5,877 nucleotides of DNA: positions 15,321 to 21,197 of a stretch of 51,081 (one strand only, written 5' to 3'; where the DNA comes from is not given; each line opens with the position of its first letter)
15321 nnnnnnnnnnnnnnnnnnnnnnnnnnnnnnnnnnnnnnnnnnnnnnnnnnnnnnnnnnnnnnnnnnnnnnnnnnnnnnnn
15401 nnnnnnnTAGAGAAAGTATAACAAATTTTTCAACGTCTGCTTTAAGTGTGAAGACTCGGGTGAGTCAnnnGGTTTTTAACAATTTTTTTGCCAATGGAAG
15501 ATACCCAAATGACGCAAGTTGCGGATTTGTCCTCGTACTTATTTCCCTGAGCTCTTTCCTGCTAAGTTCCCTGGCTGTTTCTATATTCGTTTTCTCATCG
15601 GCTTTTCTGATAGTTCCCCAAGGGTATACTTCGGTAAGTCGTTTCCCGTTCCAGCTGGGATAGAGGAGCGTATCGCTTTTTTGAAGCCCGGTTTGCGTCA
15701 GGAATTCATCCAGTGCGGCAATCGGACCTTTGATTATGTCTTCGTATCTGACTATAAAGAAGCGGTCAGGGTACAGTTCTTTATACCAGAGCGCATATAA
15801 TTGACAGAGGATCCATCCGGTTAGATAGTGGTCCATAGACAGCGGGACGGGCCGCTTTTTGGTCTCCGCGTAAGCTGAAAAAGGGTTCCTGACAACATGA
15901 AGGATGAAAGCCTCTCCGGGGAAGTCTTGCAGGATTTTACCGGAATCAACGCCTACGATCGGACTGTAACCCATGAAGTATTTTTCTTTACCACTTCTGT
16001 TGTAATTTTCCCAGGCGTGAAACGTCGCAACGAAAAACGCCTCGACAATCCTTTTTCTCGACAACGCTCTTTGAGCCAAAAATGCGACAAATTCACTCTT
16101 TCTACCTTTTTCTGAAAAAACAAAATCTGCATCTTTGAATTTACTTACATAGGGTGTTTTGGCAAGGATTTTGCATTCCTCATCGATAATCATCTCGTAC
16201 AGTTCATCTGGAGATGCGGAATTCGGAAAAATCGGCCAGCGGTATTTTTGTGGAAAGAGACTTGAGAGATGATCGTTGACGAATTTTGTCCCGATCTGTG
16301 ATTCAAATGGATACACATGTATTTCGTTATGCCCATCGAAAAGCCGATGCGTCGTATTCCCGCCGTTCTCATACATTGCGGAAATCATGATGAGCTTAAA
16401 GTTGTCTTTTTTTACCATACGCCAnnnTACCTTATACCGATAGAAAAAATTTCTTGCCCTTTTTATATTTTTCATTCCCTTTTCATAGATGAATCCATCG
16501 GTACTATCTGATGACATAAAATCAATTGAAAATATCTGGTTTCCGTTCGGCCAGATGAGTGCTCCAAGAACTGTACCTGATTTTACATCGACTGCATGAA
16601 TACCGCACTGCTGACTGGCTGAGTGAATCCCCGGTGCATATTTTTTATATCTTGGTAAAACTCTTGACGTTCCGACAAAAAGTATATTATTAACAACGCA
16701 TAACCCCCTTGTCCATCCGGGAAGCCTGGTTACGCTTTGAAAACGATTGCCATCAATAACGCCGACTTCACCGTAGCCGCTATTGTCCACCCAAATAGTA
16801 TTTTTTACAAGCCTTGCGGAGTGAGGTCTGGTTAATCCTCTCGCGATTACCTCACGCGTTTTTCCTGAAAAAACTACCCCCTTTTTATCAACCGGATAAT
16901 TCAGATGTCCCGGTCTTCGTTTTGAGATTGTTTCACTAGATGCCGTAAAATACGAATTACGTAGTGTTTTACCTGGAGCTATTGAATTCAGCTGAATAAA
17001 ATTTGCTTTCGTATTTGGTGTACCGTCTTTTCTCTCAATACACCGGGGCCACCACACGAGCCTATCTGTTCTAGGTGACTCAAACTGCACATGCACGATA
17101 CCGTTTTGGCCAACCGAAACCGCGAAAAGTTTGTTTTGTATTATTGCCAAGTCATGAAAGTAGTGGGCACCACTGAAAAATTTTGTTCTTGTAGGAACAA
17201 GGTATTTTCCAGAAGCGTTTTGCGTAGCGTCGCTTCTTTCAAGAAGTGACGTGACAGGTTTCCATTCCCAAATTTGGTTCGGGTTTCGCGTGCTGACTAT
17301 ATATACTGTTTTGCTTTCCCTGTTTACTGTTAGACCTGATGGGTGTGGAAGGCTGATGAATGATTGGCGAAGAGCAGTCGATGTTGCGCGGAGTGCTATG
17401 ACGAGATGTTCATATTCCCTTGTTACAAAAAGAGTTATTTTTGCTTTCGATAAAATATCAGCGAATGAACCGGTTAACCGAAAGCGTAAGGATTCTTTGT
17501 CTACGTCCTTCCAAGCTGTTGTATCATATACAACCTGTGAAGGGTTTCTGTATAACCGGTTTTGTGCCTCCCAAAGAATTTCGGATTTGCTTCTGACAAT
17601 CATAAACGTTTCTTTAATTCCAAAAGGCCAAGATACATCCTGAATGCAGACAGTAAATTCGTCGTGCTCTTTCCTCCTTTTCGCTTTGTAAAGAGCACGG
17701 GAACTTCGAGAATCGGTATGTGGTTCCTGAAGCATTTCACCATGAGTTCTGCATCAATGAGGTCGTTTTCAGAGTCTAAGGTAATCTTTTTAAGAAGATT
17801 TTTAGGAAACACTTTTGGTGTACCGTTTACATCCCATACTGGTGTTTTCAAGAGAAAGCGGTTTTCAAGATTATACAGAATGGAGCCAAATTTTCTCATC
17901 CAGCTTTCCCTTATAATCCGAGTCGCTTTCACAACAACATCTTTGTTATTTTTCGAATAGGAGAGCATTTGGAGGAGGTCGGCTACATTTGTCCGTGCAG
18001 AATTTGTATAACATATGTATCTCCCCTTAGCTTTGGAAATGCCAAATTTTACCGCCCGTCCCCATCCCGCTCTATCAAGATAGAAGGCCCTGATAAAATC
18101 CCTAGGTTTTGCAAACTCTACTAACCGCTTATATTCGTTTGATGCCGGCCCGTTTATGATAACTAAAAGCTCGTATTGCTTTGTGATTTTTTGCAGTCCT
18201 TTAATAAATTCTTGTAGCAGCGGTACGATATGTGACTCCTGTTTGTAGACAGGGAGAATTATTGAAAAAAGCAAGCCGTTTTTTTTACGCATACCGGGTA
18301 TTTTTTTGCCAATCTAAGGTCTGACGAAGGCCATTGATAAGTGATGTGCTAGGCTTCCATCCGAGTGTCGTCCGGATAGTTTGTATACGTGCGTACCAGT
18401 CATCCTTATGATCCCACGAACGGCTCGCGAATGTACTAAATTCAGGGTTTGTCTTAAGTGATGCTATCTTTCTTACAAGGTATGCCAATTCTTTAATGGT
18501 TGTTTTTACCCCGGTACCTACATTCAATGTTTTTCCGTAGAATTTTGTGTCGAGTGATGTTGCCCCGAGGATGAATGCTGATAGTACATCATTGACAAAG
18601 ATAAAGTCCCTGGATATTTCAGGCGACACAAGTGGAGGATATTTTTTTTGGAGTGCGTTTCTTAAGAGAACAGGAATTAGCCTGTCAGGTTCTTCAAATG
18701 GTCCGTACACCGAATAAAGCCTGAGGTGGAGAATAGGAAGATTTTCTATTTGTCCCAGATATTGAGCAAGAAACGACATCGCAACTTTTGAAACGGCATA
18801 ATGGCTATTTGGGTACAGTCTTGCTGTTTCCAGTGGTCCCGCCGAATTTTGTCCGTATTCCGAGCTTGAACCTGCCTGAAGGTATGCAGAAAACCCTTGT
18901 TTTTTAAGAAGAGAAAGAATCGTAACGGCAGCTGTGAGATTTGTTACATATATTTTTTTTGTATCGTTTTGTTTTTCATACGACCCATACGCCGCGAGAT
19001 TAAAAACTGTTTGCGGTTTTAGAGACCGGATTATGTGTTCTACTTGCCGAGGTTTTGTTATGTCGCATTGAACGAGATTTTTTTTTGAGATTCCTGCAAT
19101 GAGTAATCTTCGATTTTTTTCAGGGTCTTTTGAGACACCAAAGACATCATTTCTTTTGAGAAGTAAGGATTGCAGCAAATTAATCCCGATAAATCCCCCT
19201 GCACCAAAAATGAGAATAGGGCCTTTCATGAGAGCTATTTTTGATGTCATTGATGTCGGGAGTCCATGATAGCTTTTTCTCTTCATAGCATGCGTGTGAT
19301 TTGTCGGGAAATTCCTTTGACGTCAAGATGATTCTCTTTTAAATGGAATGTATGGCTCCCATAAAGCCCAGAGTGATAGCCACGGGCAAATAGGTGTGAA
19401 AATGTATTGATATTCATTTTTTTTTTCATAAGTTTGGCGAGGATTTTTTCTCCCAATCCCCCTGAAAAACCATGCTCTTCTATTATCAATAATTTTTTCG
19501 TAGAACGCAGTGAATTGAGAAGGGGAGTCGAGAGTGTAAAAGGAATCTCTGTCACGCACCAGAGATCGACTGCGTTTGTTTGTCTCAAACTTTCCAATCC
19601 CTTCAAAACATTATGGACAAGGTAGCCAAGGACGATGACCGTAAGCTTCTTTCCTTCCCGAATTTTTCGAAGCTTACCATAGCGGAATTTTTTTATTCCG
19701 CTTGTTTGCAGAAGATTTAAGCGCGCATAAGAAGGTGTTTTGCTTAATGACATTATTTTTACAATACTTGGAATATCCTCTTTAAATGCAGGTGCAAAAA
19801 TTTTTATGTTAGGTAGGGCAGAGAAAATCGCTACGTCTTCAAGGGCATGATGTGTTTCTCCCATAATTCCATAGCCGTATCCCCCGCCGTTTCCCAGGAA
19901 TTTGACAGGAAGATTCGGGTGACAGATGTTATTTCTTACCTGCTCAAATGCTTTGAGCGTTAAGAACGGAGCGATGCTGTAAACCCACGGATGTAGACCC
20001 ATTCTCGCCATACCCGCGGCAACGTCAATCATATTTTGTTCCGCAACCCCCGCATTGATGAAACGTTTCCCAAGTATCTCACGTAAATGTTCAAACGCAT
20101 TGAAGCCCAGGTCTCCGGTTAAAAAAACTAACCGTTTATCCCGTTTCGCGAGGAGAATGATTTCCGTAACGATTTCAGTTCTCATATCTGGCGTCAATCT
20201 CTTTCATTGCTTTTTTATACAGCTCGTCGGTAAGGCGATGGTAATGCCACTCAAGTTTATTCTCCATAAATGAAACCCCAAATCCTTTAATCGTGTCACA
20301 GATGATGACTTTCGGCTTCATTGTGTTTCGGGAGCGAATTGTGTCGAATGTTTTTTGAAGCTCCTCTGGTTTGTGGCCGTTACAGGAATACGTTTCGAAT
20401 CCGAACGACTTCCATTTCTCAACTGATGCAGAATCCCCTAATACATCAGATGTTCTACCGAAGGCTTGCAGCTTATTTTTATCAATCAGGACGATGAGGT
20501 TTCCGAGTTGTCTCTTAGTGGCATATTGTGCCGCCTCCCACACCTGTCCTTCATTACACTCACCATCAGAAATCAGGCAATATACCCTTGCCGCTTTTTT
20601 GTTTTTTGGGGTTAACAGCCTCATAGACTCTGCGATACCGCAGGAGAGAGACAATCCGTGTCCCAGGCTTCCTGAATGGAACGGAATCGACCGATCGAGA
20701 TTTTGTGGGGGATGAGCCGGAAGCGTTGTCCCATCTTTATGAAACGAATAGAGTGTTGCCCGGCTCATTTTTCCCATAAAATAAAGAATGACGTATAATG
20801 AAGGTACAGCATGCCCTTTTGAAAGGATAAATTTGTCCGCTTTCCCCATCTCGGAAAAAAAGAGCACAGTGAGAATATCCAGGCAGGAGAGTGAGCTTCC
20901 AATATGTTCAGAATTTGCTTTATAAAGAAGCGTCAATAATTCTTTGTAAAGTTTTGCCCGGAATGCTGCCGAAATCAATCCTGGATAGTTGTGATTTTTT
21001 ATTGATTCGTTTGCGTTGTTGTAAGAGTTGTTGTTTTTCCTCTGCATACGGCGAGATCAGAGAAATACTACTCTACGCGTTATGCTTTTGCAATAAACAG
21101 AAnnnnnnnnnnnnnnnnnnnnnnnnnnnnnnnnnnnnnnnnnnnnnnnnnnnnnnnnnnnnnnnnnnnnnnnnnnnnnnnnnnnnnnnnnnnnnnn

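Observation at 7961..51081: Hyper-expanded locus of polytopic GT-C-type envelope glycosylation proteins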

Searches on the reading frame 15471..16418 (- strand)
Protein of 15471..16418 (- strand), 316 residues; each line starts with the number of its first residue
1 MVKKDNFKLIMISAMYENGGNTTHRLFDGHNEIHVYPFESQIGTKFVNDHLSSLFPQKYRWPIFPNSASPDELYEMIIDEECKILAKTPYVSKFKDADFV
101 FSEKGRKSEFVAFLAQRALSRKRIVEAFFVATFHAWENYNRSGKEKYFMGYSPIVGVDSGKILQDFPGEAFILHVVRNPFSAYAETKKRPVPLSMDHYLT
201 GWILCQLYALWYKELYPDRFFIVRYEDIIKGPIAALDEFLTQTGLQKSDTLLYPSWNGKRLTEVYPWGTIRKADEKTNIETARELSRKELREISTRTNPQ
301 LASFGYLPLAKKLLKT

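Call 7: search_protein_families(library=pfam, proteins=[window:15471-16418:-], max_evalue=0.01)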
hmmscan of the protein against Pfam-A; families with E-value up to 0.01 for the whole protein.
window:15471-16418:- (316 aa): 1 family
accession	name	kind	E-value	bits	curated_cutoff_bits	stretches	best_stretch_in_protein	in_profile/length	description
PF13469.12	Sulfotransfer_3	-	1.7e-06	28.9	27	1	136-247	91-214/216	Sulfotransferase family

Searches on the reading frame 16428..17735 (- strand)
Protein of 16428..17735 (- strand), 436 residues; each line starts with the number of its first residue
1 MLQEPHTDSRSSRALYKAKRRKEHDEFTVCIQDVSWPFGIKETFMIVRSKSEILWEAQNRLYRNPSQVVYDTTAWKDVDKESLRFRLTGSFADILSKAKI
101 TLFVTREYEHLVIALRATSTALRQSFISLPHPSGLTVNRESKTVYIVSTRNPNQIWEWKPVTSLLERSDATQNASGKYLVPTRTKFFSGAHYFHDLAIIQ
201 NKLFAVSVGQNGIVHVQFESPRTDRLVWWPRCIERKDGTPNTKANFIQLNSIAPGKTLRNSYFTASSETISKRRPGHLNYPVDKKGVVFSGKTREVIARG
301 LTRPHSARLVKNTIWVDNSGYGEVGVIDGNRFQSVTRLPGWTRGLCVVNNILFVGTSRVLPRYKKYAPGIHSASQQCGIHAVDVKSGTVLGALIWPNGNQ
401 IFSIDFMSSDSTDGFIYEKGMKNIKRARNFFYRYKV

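Call 6: search_protein_families(library=pfam, proteins=[window:16428-17735:-], max_evalue=0.01)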
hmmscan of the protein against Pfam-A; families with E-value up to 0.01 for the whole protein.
window:16428-17735:- (436 aa): 1 family
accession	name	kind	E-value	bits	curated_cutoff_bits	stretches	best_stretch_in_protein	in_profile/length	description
PF16261.11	DUF4915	-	1.1e-51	176.4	35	1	90-408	2-308/316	Domain of unknown function (DUF4915)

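Call 20: search_protein_families(library=ncbifam, proteins=[window:16428-17735:-], max_evalue=0.001)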
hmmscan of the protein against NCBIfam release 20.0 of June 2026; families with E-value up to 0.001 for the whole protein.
window:16428-17735:- (436 aa): 1 family
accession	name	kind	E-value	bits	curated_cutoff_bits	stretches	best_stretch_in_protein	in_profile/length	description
TIGR03032.1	TIGR03032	hypoth_equivalog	9.8e-35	120.1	251.5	1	84-407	2-313/335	TIGR03032 family protein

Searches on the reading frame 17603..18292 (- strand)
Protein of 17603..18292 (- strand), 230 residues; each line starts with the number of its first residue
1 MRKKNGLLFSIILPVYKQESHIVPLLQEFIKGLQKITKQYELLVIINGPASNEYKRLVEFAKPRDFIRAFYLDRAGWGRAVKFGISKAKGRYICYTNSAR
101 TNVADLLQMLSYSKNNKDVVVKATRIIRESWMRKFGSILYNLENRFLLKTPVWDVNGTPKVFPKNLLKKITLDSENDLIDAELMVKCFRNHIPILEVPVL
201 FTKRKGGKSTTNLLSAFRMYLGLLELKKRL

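Call 7: search_protein_families(library=pfam, proteins=[window:17603-18292:-], max_evalue=0.01)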
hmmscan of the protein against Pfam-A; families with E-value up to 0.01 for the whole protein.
window:17603-18292:- (230 aa): 1 family
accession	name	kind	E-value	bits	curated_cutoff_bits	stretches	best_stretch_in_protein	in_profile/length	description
PF00535.33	Glycos_transf_2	-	4.2e-09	37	23.3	1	10-170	1-167/168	Glycosyl transferase family 2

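Call 20: search_protein_families(library=ncbifam, proteins=[window:17603-18292:-], max_evalue=0.001)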
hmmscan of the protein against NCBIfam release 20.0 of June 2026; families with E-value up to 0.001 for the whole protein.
window:17603-18292:- (230 aa): 8 families
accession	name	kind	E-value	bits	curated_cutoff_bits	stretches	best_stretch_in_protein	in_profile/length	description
NF007986.1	PRK10714.1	equivalog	1e-08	34.6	529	1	10-142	9-144/316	undecaprenyl-phosphate 4-deoxy-4-formamido-L-arabinose transferase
TIGR04182.1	glyco_TIGR04182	equivalog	1.2e-06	28.2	325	1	11-213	4-201/293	S-layer glycoprotein N-glycosyltransferase AglJ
NF007482.0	PRK10073.1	equivalog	2.9e-05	23.2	423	1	8-102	7-98/334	glycosyltransferase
NF047588.1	GlcsyltransPgfSStrep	equivalog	0.00012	21.4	500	1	9-147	3-145/308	glycosyltransferase PgfS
NF041391.1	DPhHxTase_Halo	equivalog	0.00025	20.1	375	1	72-208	51-190/213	dolichyl-phosphate hexose transferase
NF038299.1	EPS_HpsN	equivalog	0.00028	20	425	1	9-129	3-122/317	hormogonium polysaccharide biosynthesis glycosyltransferase HpsN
NF047683.1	TeichurnBiosyTuaG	equivalog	0.00051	19.8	400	1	7-107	6-104/252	teichuronic acid biosynthesis protein TuaG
NF041875.1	EPS_EpsD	equivalog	0.00058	19.3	370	1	10-120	2-110/325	exopolysaccharide biosynthesis glycosyltransferase EpsD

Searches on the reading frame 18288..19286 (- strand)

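Call 7: search_protein_families(library=pfam, proteins=[window:18288-19286:-], max_evalue=0.01)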
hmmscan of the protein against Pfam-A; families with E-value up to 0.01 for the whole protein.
window:18288-19286:- (333 aa): 6 families
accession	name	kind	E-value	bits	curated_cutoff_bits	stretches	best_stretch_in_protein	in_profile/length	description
PF01370.27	Epimerase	-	8.3e-43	147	20.9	1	24-257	1-240/240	NAD dependent epimerase/dehydratase family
PF16363.11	GDP_Man_Dehyd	-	3e-34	119.4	27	1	25-323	1-332/332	GDP-mannose 4,6 dehydratase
PF01073.25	3Beta_HSD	-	5.3e-11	42.5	22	1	25-248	1-235/280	3-beta hydroxysteroid dehydrogenase/isomerase family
PF04321.23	RmlD_sub_bind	-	8.8e-09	35.3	27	1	24-170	3-132/287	RmlD substrate binding domain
PF02719.21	Polysacc_synt_2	-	0.0027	17.4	20.2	1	24-102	1-89/293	Polysaccharide biosynthesis protein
PF13460.12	NAD_binding_10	-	0.0076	16.6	27.2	1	28-153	1-110/184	NAD(P)H-binding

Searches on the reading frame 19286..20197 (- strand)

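Call 7: search_protein_families(library=pfam, proteins=[window:19286-20197:-], max_evalue=0.01)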
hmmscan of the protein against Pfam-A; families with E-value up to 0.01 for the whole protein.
window:19286-20197:- (304 aa): 2 families
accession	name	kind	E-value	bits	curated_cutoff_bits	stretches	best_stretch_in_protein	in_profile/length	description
PF02779.29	Transket_pyr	-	8.6e-25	87.8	27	1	4-159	4-166/174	Transketolase, pyrimidine binding domain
PF02780.25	Transketolase_C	-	1e-07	32.4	25.9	1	174-258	1-86/124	Transketolase, C-terminal domain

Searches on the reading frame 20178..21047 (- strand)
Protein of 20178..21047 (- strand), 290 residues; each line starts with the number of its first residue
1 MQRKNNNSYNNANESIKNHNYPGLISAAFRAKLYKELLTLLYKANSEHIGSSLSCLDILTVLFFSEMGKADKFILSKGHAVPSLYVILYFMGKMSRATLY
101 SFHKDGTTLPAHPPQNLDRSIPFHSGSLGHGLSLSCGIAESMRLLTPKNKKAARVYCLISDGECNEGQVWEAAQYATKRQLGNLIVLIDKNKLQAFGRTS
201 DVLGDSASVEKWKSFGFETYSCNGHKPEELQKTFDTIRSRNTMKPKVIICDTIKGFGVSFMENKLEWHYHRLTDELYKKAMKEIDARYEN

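Call 7: search_protein_families(library=pfam, proteins=[window:20178-21047:-], max_evalue=0.01)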
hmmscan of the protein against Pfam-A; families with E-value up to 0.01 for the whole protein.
window:20178-21047:- (290 aa): 2 families
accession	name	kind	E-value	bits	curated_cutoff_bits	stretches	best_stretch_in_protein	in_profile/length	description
PF00456.26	Transketolase_N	-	1.7e-32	113.1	22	1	42-276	18-267/334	Transketolase, thiamine diphosphate binding domain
PF13292.11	DXP_synthase_N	-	2.3e-05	24.2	21.2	1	36-192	28-172/274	1-deoxy-D-xylulose-5-phosphate synthase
